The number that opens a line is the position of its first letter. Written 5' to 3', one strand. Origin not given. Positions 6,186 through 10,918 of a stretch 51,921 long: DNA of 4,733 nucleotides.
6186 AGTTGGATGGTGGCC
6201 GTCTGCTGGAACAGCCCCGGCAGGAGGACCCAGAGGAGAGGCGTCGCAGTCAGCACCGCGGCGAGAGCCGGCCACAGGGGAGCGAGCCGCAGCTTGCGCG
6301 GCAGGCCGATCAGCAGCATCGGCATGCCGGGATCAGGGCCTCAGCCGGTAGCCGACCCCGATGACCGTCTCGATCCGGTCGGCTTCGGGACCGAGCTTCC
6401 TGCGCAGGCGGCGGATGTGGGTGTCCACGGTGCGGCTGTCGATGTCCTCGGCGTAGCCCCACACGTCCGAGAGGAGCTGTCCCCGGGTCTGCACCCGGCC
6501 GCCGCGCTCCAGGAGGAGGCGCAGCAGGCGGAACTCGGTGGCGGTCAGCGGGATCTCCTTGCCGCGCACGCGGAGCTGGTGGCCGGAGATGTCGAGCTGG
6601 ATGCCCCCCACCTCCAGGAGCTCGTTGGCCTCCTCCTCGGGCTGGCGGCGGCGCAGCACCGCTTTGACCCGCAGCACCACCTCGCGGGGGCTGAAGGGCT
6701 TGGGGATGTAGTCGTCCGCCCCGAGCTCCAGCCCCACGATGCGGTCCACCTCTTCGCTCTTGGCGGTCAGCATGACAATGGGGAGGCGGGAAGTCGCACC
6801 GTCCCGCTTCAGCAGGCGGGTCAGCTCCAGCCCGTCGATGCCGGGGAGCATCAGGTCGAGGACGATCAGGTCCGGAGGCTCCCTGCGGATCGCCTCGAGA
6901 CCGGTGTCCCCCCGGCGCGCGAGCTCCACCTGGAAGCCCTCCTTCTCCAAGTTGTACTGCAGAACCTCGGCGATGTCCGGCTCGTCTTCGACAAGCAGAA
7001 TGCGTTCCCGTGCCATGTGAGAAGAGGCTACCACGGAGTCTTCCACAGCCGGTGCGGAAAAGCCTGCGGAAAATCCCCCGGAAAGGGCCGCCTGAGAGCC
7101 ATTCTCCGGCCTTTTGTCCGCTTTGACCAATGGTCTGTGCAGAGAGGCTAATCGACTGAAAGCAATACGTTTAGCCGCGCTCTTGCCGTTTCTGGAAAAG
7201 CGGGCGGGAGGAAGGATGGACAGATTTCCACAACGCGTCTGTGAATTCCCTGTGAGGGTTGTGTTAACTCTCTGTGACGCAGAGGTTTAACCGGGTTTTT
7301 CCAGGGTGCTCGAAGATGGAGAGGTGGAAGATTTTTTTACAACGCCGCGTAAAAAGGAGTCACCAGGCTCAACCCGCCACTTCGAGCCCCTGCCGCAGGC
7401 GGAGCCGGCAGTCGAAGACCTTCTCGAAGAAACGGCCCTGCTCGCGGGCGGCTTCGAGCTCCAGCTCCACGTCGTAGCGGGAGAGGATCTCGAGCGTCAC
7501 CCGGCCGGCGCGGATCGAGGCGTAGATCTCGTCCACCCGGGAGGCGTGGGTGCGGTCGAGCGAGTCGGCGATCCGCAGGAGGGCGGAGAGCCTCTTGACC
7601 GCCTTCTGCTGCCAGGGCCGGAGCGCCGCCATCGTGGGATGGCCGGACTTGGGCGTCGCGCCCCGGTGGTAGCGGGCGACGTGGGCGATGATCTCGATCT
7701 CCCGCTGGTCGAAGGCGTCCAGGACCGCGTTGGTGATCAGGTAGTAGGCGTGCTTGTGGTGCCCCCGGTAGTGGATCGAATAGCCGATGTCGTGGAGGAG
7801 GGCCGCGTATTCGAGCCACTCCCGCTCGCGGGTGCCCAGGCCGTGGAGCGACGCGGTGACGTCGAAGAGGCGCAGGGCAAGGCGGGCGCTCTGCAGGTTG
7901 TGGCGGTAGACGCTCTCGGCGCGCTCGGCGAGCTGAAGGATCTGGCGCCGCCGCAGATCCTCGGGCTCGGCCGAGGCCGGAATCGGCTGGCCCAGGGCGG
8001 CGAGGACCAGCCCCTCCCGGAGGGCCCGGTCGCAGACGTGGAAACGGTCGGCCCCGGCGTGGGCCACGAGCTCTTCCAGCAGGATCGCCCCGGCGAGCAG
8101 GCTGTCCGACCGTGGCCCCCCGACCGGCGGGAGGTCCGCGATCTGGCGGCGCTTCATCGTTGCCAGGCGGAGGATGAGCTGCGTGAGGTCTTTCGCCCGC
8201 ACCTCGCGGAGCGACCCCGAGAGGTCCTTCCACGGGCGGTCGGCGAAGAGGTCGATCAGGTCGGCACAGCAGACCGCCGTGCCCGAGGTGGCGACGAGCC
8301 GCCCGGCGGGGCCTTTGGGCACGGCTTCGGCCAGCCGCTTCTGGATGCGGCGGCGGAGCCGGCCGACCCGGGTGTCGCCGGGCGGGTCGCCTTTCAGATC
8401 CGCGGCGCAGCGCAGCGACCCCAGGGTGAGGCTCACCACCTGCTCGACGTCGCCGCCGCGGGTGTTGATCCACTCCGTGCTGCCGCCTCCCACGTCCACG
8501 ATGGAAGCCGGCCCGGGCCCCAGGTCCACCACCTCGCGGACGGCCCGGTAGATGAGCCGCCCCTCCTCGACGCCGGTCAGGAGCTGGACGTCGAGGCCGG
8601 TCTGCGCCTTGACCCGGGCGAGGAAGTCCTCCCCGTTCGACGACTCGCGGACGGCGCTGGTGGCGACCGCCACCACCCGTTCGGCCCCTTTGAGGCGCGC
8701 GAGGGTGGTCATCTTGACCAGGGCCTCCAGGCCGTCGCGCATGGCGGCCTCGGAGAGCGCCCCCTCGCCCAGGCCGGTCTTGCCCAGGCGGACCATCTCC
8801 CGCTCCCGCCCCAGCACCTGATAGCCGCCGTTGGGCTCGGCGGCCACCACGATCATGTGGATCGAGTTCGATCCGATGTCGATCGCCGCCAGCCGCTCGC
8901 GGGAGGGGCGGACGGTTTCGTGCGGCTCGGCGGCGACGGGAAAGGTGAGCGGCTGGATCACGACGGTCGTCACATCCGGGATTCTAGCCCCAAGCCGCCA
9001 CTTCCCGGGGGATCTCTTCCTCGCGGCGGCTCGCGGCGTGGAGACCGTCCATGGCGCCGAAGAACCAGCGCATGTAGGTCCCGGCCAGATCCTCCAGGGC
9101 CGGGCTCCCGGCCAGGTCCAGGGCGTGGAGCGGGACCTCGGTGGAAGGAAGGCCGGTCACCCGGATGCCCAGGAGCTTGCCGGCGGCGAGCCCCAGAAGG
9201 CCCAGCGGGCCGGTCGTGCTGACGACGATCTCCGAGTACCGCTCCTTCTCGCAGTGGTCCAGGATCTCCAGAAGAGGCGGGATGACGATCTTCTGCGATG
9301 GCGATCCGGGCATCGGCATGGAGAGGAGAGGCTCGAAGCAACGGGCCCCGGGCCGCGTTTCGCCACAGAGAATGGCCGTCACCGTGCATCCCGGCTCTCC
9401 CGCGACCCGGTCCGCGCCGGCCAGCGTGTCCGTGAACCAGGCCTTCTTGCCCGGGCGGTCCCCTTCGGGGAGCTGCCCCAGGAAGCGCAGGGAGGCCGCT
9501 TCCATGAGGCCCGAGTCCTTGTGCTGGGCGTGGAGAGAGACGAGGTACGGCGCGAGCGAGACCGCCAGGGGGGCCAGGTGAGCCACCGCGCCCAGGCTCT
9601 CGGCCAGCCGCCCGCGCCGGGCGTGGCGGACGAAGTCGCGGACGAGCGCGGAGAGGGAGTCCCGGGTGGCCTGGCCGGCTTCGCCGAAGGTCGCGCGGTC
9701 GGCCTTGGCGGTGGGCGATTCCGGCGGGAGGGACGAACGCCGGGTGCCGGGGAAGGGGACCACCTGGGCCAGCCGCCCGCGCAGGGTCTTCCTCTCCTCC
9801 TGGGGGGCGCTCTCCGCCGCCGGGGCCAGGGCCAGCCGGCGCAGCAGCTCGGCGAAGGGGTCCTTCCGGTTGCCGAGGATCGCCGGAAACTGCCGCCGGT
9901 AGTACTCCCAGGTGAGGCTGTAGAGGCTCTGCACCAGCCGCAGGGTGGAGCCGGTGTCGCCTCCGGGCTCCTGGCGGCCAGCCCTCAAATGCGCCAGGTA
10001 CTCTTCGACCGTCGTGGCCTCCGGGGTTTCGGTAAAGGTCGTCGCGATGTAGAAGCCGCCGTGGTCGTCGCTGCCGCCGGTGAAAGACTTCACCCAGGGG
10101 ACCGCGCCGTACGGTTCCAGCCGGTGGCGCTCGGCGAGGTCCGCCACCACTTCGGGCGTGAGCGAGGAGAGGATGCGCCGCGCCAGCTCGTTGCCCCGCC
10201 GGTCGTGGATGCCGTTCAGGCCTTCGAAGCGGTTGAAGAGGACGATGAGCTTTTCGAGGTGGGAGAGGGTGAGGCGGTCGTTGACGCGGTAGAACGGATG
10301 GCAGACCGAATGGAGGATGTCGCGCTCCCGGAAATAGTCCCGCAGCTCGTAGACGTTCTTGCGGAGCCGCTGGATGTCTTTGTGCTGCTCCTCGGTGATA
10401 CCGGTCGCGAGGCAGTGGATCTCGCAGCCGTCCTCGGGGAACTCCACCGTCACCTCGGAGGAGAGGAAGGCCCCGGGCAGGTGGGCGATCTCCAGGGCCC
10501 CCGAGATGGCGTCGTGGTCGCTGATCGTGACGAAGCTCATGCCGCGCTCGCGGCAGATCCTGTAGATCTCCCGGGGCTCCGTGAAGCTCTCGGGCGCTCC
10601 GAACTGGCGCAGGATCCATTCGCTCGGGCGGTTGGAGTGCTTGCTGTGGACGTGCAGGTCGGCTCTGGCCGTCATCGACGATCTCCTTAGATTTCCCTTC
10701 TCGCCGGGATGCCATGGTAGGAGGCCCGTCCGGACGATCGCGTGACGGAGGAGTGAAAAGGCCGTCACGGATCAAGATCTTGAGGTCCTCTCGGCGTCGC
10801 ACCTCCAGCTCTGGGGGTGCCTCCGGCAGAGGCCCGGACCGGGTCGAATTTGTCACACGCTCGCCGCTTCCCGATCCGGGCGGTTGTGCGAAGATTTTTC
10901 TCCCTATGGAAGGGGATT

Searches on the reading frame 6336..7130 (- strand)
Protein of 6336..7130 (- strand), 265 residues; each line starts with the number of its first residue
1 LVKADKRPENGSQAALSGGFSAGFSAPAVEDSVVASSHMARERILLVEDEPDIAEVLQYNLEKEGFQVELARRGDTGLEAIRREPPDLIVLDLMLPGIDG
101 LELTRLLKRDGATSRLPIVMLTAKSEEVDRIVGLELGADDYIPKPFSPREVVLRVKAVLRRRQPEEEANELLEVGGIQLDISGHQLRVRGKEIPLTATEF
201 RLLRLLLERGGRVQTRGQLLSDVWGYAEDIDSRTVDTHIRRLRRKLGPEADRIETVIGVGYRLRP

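Call 7: search_protein_families(library=pfam, proteins=[window:6336-7130:-], max_evalue=0.00001)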
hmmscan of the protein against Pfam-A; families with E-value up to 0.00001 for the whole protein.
window:6336-7130:- (265 aa): 2 families
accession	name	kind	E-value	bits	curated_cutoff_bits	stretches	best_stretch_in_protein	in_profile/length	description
PF00072.30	Response_reg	-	6.3e-30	104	30.2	1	44-155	1-110/111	Response regulator receiver domain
PF00486.34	Trans_reg_C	-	1.3e-26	92.9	26.2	1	190-263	1-77/77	Transcriptional regulatory protein, C terminal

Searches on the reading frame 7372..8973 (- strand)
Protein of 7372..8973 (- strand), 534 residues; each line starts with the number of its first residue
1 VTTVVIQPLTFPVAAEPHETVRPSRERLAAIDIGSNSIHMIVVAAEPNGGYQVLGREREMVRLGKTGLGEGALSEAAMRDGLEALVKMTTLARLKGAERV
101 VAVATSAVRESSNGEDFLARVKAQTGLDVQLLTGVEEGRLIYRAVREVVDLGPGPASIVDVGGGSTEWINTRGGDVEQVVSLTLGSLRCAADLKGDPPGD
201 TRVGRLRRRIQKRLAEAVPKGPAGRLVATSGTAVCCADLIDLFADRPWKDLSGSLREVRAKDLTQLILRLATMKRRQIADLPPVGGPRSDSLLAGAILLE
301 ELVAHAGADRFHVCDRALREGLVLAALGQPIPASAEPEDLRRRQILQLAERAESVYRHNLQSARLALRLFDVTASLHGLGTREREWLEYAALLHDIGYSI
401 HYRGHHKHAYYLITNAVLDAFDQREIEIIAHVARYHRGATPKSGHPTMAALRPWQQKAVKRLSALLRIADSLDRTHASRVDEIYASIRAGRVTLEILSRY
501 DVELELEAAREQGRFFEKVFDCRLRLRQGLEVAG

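Call 6: search_protein_families(library=pfam, proteins=[window:7372-8973:-], max_evalue=0.00001)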
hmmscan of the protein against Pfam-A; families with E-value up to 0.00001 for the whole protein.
window:7372-8973:- (534 aa): 3 families
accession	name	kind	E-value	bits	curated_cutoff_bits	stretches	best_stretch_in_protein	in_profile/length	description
PF02541.22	Ppx-GppA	-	5.8e-51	174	27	1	42-327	1-282/285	Ppx/GppA phosphatase family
PF21447.3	Ppx-GppA_III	-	1.5e-23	84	27.3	1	341-483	2-143/177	Ppx/GppA phosphatase, domain III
PF01966.28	HD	-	5.6e-09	36.8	22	1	355-474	1-115/116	HD domain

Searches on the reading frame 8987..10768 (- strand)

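Call 6: search_protein_families(library=pfam, proteins=[window:8987-10768:-], max_evalue=0.00001)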
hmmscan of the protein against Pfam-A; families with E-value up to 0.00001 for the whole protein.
window:8987-10768:- (594 aa): 0 families

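Call 9: search_protein_families(library=ncbifam, proteins=[window:8987-10768:-], max_evalue=0.00001)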
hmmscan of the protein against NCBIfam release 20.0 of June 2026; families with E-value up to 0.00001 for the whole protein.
window:8987-10768:- (594 aa): 1 family
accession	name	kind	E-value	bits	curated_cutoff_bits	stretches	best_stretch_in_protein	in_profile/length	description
NF038032.1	CehA_McbA_metalo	domain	6.8e-06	25.7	80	0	35-160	4-118/315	CehA/McbA family metallohydrolase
